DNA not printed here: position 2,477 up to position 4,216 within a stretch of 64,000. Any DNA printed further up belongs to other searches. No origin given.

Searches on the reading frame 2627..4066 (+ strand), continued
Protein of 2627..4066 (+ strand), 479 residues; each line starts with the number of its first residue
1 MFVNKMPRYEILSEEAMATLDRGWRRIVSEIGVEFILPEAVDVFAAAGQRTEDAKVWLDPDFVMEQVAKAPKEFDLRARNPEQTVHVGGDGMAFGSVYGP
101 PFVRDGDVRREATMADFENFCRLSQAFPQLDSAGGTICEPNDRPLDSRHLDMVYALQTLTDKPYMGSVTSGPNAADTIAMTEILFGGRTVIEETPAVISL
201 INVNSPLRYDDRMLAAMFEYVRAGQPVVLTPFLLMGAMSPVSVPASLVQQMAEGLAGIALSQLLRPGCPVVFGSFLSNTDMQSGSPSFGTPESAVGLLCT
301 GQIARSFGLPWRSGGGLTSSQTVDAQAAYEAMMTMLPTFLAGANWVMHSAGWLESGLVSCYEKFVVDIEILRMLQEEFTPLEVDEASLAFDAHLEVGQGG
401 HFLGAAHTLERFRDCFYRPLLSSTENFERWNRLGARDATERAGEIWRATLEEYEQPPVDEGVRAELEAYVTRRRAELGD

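Call 19: find_encoding_contigs(protein=P0001, flank=10000, max_places=3)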
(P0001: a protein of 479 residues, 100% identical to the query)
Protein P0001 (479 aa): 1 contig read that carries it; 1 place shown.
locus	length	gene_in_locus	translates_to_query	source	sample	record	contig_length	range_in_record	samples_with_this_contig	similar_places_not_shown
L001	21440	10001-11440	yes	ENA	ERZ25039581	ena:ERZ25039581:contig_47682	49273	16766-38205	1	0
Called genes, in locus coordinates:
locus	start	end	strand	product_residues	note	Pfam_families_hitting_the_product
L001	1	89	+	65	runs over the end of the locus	-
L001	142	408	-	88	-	-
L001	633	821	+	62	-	-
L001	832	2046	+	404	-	PF08665:PglZ (faint), PF01663:Phosphodiest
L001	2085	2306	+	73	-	-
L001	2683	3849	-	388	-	PF01554:MatE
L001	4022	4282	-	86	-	-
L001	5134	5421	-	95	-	PF07796:DUF1638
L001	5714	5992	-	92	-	PF14574:RACo_C_ter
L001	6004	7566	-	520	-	PF00111:Fer2, PF17650:RACo_linker, PF17651:Raco_middle, PF14574:RACo_C_ter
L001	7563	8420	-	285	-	PF00809:Pterin_bind, PF03599:CdhD (weak)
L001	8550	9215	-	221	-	PF02607:B12-binding_2, PF02310:B12-binding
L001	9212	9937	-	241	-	PF09339:HTH_IclR, PF12802:MarR_2, PF25212:HVO_A0114 (faint), PF01047:MarR (weak), PF01978:TrmB (weak), PF13412:HTH_24 (weak), PF13545:HTH_Crp_2 (faint), PF01614:IclR_C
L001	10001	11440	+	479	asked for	PF06253:MTTB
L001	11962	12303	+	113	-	PF00155:Aminotran_1_2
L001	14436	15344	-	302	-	PF02574:S-methyl_trans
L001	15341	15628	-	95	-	PF13769:Virulence_fact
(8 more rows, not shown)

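Call 20: find_related_loci(query=window:2627-4066:+, collection=genome_contigs, flank=10000)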
Query window:2627-4066:+ (479 aa) in genome_contigs; peptide patterns used: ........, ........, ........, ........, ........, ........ (x = any residue, [..] = any of these).
599 stretches matched a pattern (row limit reached: there are more); 565 encode a relative of the query (tblastn E <= 1e-3); the best 80 are kept; 80 distinct loci.
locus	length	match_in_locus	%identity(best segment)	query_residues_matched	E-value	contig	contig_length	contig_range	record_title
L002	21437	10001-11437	96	1-479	0e+0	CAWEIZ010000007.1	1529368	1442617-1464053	MAG: uncultured Actinomycetes bacterium isolate MFD06085.bin.1.163 genome assembly, contig: contig_6146, whole genome sh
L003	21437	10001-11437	94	1-479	0e+0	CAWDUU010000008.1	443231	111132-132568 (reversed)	MAG: uncultured Actinomycetes bacterium isolate MFD05442.bin.1.39 genome assembly, contig: contig_33080, whole genome sh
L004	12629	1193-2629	92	1-479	0e+0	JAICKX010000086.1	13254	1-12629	MAG: Thermoleophilia bacterium isolate GZL_HY_2_bin.89 k141_4452463_length_13254_cov_10.4228, whole genome shotgun seque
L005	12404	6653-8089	92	1-479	0e+0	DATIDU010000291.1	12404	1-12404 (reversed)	MAG TPA_asm: Gaiellales bacterium isolate SMAG_U16351 k141_1062633, whole genome shotgun sequence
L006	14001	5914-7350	92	1-479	0e+0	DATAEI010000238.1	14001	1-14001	MAG TPA_asm: Gaiellales bacterium isolate SMAG_U6773 k141_6065752, whole genome shotgun sequence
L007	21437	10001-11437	92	1-479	0e+0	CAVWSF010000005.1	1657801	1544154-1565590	MAG: uncultured Actinomycetes bacterium isolate MFD04944.bin.1.18 genome assembly, contig: contig_58374, whole genome sh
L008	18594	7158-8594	89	1-479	0e+0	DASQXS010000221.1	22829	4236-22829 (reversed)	MAG TPA_asm: Gaiellales bacterium isolate SMAG_U11045 k141_1006913, whole genome shotgun sequence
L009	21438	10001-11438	95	1-479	0e+0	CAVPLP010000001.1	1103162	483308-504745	MAG: uncultured Actinomycetes bacterium isolate MFD00392.bin.1.415 genome assembly, contig: contig_10077, whole genome s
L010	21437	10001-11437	84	1-479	0e+0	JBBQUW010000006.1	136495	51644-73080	MAG: Gaiellales bacterium isolate Co_metawrap_1954 Cmw_1954_k141_3637480_length_136495_cov_11.9985, whole genome shotgun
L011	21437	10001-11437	84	1-479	0e+0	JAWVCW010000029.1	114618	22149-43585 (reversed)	MAG: Gaiellaceae bacterium isolate BP_392 scaffold_347732, whole genome shotgun sequence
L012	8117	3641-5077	84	1-479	0e+0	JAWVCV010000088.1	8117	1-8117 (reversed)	MAG: Gaiellaceae bacterium isolate BP_391 scaffold_2014639, whole genome shotgun sequence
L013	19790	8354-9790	84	1-479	0e+0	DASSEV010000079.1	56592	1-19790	MAG TPA_asm: Gaiellales bacterium isolate SMAG_U987 k141_473915, whole genome shotgun sequence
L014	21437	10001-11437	83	1-479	0e+0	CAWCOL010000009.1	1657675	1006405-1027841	MAG: uncultured Actinomycetes bacterium isolate MFD09368.bin.2.153 genome assembly, contig: contig_5381, whole genome sh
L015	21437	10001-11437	84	1-479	0e+0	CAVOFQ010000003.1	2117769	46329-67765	MAG: uncultured Actinomycetes bacterium isolate MFD10113.bin.2.41 genome assembly, contig: contig_5958, whole genome sho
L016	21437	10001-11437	83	1-479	0e+0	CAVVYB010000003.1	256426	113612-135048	MAG: uncultured Gaiellaceae bacterium isolate MFD00962.bin.2.122 genome assembly, contig: contig_122157, whole genome sh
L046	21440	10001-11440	79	1-479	0e+0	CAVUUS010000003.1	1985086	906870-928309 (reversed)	MAG: uncultured Solirubrobacterales bacterium isolate MFD01213.bin.1.88 genome assembly, contig: contig_3991, whole geno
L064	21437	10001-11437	81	1-479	0e+0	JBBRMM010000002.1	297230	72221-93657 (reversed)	MAG: Gaiellales bacterium isolate La1_metabat2.045 LA1C_B2.045_k141_3126831L_297230_cov_139.5600, whole genome shotgun s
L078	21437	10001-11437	78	1-479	0e+0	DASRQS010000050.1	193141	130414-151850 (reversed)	MAG TPA_asm: Gaiellales bacterium isolate SMAG_U4271 k141_2206323, whole genome shotgun sequence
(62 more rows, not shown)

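Call 31: find_encoding_contigs(protein=P0109, flank=10000, max_places=1)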
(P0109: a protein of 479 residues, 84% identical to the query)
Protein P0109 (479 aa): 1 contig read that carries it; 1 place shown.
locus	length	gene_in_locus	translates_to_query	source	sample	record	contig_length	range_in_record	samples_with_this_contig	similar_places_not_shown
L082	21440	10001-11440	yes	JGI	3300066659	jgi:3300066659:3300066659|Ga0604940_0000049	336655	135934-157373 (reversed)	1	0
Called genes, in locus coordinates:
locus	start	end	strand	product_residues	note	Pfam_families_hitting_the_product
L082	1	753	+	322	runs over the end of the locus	PF01012:ETF, PF00766:ETF_alpha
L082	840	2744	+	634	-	PF12838:Fer4_7 (faint), PF13534:Fer4_17 (faint), PF13183:Fer4_8, PF13187:Fer4_9, PF13237:Fer4_10, PF13484:Fer4_16 (faint), PF02754:CCG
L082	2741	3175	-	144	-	PF04828:GFA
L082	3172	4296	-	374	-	PF08240:ADH_N, PF00107:ADH_zinc_N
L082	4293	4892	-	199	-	PF07796:DUF1638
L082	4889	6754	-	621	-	PF00111:Fer2, PF17650:RACo_linker, PF17651:Raco_middle, PF14574:RACo_C_ter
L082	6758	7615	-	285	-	PF00809:Pterin_bind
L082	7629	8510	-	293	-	-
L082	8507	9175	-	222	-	PF02607:B12-binding_2, PF02310:B12-binding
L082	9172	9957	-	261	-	PF01047:MarR (weak), PF01978:TrmB (weak), PF09339:HTH_IclR, PF12802:MarR_2, PF13545:HTH_Crp_2 (weak), PF25213:HVO_A0261_N (faint), PF13412:HTH_24 (weak), PF01614:IclR_C, +1 more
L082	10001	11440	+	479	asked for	PF06253:MTTB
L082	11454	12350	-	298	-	PF02574:S-methyl_trans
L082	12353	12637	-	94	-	PF13769:Virulence_fact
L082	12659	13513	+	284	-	PF13489:Methyltransf_23, PF01209:Ubie_methyltran, PF13649:Methyltransf_25, PF13847:Methyltransf_31, PF08241:Methyltransf_11, PF08242:Methyltransf_12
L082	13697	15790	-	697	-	PF00724:Oxidored_FMN, PF07992:Pyr_redox_2 (faint), PF13450:NAD_binding_8 (weak), PF22620:OYE-like_second_a-b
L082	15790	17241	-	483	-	PF06253:MTTB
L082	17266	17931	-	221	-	PF12146:Hydrolase_4 (faint), PF20408:Abhydrolase_11, PF12695:Abhydrolase_5 (weak)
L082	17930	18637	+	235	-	PF01904:DUF72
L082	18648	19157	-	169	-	-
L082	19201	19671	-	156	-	PF03737:RraA-like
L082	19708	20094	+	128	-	-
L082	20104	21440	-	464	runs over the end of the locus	PF13088:BNR_2 (faint)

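Call 32: find_encoding_contigs(protein=P0017, flank=10000, max_places=1)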
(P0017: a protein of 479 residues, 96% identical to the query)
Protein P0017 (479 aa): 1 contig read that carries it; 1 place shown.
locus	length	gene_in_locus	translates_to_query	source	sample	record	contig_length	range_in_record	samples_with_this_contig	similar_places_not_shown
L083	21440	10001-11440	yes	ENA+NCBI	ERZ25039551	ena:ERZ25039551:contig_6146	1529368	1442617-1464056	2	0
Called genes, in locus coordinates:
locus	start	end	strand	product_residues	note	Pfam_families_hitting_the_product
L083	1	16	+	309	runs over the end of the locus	PF00924:MS_channel_2nd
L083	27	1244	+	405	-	PF01663:Phosphodiest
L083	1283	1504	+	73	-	-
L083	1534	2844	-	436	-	PF01554:MatE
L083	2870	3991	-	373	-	PF08240:ADH_N, PF00107:ADH_zinc_N, PF13602:ADH_zinc_N_2 (weak)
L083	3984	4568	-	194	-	PF07796:DUF1638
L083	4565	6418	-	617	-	PF00111:Fer2, PF17650:RACo_linker, PF17651:Raco_middle, PF14574:RACo_C_ter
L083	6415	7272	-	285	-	PF00809:Pterin_bind, PF03599:CdhD (weak)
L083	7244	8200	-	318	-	PF02219:MTHFR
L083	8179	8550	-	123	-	PF12225:DUF5981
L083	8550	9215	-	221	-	PF02607:B12-binding_2, PF02310:B12-binding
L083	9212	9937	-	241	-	PF09339:HTH_IclR, PF12802:MarR_2, PF25212:HVO_A0114 (faint), PF01047:MarR (weak), PF01978:TrmB (weak), PF13412:HTH_24 (weak), PF13545:HTH_Crp_2 (faint), PF01614:IclR_C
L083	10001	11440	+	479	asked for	PF06253:MTTB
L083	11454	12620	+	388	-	PF00155:Aminotran_1_2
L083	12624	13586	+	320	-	PF00389:2-Hacid_dh, PF02826:2-Hacid_dh_C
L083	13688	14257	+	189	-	-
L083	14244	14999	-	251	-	PF01797:Y1_Tnp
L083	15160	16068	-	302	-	PF02574:S-methyl_trans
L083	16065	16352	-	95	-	PF13769:Virulence_fact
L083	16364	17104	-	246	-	PF08241:Methyltransf_11, PF13649:Methyltransf_25 (weak)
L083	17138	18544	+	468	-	PF00890:FAD_binding_2 (faint), PF01134:GIDA (faint), PF01262:AlaDh_PNT_C (faint), PF07992:Pyr_redox_2, PF12831:FAD_oxidored, PF13738:Pyr_redox_3, PF00070:Pyr_redox, PF02852:Pyr_redox_dim, +5 more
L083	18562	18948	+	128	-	PF04828:GFA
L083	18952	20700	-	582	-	PF00990:GGDEF, PF13487:HD_5, PF01966:HD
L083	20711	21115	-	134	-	-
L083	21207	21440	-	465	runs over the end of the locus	PF00005:ABC_tran, PF13304:AAA_21 (faint), PF12848:ABC_tran_Xtn, PF00005:ABC_tran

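Call 37: search_protein_families(library=pfam, proteins=[L046:1205-3631:-, L046:274-1245:-, L046:7115-8053:-, L046:8040-8441:-, L046:11507-12166:+, L046:12144-13019:+, L046:13821-15326:-, L046:15456-17060:+, L046:17057-18655:+, L046:18586-20514:+], max_evalue=0.00001)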
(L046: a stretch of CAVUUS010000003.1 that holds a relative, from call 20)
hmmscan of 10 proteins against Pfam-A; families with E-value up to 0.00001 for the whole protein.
L046:1205-3631:- (808 aa): 8 families
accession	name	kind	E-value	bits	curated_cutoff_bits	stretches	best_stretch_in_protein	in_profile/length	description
PF01571.26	GCV_T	-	7.5e-75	251.9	25.6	1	421-696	4-254/255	Aminomethyltransferase folate-binding domain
PF01266.30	DAO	-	6.4e-66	223.7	27.9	1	6-358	1-353/353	FAD dependent oxidoreductase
PF08669.17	GCV_T_C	-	1.2e-14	54.4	25.9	1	721-800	1-80/80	Glycine cleavage T-protein C-terminal barrel domain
PF07992.20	Pyr_redox_2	-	3.4e-07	30.4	26.1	0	146-203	185-241/291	Pyridine nucleotide-disulphide oxidoreductase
PF13738.12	Pyr_redox_3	-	2.7e-06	27.3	30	0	8-43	1-36/305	Pyridine nucleotide-disulphide oxidoreductase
PF00890.30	FAD_binding_2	-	3.6e-06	26.9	20.4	0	7-206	2-207/414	FAD binding domain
PF00070.33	Pyr_redox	-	7.3e-06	26.9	22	0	141-184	38-80/82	Pyridine nucleotide-disulphide oxidoreductase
PF13450.12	NAD_binding_8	-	7.8e-06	26.5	21.9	0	9-45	1-36/68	NAD(P)-binding Rossmann-like domain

L046:274-1245:- (323 aa): 2 families
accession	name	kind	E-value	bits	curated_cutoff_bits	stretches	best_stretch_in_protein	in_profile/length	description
PF01636.29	APH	-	2e-21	77.3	23.2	1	39-258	2-231/239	Phosphotransferase enzyme family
PF01633.27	Choline_kinase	-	3.9e-19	69.5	29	1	39-243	1-213/300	Choline/ethanolamine kinase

L046:7115-8053:- (312 aa): 1 family
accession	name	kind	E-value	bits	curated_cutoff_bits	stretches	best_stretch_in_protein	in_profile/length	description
PF02219.23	MTHFR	-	3.9e-22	79.4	24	1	34-294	33-287/287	Methylenetetrahydrofolate reductase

L046:8040-8441:- (133 aa): 1 family
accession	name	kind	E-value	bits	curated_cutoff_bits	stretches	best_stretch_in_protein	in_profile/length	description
PF12225.13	DUF5981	-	8.4e-26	89.9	23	1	9-79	10-80/95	Methylene-tetrahydrofolate reductase C terminal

L046:11507-12166:+ (219 aa): 2 families
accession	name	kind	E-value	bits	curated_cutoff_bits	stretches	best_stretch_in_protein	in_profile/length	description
PF07729.17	FCD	-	3.2e-24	86.1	24.3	1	87-209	2-124/125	FCD domain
PF00392.27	GntR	-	3.2e-15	56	27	1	14-75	1-63/64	Bacterial regulatory proteins, gntR family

L046:12144-13019:+ (291 aa): 1 family
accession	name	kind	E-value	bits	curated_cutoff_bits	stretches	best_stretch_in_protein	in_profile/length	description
PF00551.24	Formyl_trans_N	-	5.5e-36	124.4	26.1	1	96-272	1-181/181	Formyl transferase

L046:13821-15326:- (501 aa): 1 family
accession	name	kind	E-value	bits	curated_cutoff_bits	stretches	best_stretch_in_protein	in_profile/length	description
PF00171.27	Aldedh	-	3.7e-146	487.7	23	1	28-492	1-461/461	Aldehyde dehydrogenase family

L046:15456-17060:+ (534 aa): 2 families
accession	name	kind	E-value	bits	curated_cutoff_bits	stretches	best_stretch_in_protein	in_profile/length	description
PF13520.12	AA_permease_2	-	5e-39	134.9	27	1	26-457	1-407/427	Amino acid permease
PF00324.27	AA_permease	-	1.2e-28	100.4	24.6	1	56-413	26-379/470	Amino acid permease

L046:17057-18655:+ (532 aa): 3 families
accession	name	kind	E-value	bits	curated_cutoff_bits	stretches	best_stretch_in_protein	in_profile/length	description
PF00732.25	GMC_oxred_N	-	8.9e-41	140.5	23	1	7-300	1-217/218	GMC oxidoreductase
PF05199.19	GMC_oxred_C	-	6.5e-37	127.6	24.6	1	372-508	2-139/139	GMC oxidoreductase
PF00890.30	FAD_binding_2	-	2e-06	27.7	20.4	0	157-263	91-206/414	FAD binding domain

L046:18586-20514:+ (642 aa): 4 families
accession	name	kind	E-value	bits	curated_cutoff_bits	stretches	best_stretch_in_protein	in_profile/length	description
PF10335.14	DUF294_C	-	1.7e-44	151.5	22.5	1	494-635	2-143/145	Putative nucleotidyltransferase substrate binding domain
PF03445.19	DUF294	-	2.8e-29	102.2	21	1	321-457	2-137/138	Putative nucleotidyltransferase DUF294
PF00571.33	CBS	-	5e-16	59.2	24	1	182-230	6-55/57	CBS domain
PF00027.35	cNMP_binding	-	5.1e-13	49.2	27.5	1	63-142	4-87/89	Cyclic nucleotide-binding domain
